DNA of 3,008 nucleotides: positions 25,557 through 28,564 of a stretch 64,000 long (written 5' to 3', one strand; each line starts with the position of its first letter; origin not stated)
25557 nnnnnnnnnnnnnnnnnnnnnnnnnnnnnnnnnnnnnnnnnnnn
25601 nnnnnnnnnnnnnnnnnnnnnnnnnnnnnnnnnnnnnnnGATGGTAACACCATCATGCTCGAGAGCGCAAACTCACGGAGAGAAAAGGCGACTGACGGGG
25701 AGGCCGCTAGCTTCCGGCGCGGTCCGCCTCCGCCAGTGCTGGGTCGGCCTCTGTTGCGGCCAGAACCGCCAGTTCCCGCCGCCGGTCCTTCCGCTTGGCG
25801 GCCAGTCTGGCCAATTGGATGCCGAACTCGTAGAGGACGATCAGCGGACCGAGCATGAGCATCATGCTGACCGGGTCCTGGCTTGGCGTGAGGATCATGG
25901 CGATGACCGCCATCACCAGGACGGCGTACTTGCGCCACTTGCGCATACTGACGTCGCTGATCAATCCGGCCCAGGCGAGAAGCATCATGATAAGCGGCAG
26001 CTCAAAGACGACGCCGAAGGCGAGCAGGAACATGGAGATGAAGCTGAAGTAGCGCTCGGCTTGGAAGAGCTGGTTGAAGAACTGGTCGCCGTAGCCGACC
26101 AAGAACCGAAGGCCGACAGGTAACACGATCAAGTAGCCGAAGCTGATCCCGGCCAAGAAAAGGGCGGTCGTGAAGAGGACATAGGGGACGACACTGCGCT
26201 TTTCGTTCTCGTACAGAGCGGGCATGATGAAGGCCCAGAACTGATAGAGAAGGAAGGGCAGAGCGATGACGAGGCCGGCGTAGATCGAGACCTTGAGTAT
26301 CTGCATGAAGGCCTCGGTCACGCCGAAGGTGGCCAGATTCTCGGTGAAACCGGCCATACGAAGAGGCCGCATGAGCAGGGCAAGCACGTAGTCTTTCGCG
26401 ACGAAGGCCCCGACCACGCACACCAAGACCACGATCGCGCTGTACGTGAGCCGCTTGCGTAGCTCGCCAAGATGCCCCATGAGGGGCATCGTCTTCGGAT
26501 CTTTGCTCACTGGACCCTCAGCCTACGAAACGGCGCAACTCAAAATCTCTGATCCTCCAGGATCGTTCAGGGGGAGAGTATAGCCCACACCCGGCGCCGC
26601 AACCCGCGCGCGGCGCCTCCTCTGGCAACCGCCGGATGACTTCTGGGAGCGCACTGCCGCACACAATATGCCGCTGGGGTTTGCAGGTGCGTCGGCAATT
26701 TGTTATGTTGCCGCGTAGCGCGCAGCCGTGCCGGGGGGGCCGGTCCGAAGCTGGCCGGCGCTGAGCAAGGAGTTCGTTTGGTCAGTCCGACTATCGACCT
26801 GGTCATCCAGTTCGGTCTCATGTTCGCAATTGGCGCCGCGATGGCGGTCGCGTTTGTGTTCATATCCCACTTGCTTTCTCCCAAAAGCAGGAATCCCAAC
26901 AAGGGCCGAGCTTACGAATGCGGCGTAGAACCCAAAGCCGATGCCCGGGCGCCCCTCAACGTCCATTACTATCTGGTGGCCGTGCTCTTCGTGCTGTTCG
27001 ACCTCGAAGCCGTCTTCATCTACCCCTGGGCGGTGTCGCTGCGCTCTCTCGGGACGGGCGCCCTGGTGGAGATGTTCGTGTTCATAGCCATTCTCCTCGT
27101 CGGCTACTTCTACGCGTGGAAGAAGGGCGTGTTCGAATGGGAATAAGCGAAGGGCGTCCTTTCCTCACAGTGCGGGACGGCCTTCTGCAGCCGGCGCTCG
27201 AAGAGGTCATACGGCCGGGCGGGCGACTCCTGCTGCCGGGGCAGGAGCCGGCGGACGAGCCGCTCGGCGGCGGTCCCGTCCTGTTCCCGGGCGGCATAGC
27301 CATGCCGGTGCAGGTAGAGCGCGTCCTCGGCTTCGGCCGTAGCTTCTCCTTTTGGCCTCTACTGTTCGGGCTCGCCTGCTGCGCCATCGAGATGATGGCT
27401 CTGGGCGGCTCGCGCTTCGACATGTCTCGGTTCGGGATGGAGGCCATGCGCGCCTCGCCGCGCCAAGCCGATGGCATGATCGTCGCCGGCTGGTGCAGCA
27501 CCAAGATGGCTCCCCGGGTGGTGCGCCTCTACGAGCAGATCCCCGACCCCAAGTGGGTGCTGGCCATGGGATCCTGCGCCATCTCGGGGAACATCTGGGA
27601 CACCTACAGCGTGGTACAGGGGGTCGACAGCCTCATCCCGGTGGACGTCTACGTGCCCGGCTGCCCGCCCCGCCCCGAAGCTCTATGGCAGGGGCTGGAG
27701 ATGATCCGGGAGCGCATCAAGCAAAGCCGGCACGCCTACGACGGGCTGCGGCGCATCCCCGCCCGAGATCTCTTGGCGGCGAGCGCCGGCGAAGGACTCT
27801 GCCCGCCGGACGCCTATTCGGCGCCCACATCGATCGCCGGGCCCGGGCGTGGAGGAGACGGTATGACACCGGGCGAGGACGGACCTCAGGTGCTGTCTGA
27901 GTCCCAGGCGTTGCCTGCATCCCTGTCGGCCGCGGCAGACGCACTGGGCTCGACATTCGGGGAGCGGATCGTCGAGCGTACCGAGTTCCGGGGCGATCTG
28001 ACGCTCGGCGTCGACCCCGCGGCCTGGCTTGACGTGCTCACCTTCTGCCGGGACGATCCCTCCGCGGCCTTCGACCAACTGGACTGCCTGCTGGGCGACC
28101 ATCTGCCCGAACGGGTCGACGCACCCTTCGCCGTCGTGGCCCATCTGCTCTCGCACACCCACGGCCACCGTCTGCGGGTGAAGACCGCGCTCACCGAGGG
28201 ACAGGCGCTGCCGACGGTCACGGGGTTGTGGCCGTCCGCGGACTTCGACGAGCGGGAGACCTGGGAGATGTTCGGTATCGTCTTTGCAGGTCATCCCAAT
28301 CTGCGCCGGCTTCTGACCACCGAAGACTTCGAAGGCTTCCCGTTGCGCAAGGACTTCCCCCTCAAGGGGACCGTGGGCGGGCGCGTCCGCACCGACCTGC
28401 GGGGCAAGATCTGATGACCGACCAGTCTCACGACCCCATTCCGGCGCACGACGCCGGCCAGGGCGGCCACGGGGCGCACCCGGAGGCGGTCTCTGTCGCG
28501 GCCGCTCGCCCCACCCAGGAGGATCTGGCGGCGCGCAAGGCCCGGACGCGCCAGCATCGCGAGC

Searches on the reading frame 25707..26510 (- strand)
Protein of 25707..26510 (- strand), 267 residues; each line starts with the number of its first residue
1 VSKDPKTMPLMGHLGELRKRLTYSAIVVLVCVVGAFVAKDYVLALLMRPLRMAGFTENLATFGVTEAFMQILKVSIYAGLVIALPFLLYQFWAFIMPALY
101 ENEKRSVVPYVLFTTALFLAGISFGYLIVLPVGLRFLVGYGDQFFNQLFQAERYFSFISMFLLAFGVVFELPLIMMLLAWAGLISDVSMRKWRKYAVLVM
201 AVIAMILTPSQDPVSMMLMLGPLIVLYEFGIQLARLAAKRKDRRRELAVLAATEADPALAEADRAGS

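Call 28: search_protein_families(library=pfam, proteins=[window:25707-26510:-], max_evalue=0.00001)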
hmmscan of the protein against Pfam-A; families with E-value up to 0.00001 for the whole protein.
window:25707-26510:- (267 aa): 1 family
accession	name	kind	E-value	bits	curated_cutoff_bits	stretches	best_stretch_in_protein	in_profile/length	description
PF00902.23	TatC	-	2.4e-67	227.2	25.1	1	13-222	2-208/208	Sec-independent protein translocase protein (TatC)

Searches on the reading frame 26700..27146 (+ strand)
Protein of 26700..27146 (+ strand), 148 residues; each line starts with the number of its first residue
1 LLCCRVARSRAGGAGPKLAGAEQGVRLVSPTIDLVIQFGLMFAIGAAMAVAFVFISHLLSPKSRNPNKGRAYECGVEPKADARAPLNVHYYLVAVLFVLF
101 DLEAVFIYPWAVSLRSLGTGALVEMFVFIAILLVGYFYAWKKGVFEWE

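Call 28: search_protein_families(library=pfam, proteins=[window:26700-27146:+], max_evalue=0.00001)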
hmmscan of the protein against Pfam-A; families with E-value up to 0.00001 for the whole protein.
window:26700-27146:+ (148 aa): 1 family
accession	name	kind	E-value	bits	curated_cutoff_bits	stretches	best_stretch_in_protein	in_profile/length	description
PF00507.24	Oxidored_q4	-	2.6e-37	127.4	23.3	1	50-147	2-99/99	NADH-ubiquinone/plastoquinone oxidoreductase, chain 3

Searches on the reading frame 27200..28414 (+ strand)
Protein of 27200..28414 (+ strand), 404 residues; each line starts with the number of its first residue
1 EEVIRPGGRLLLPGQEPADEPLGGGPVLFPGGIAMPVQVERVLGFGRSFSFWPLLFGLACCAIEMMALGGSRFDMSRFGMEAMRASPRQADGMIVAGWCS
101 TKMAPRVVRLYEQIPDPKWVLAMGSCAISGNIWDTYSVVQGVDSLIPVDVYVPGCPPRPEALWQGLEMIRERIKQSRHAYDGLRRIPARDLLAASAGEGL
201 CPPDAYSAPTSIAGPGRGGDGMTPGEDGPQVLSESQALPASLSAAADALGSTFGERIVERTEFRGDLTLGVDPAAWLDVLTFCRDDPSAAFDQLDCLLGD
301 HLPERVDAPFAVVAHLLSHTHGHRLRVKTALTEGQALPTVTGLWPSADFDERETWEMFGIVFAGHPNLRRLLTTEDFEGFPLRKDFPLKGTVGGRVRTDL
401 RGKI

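Call 28: search_protein_families(library=pfam, proteins=[window:27200-28414:+], max_evalue=0.00001)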
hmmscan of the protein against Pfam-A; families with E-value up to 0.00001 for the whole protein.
window:27200-28414:+ (404 aa): 2 families
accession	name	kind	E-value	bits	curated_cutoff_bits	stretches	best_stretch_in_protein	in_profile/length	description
PF00329.25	Complex1_30kDa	-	3.6e-39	134.6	22.5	1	271-391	3-123/124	Respiratory-chain NADH dehydrogenase, 30 Kd subunit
PF01058.29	Oxidored_q6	-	1.8e-26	92.8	27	1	60-168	1-127/128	NADH ubiquinone oxidoreductase, 20 Kd subunit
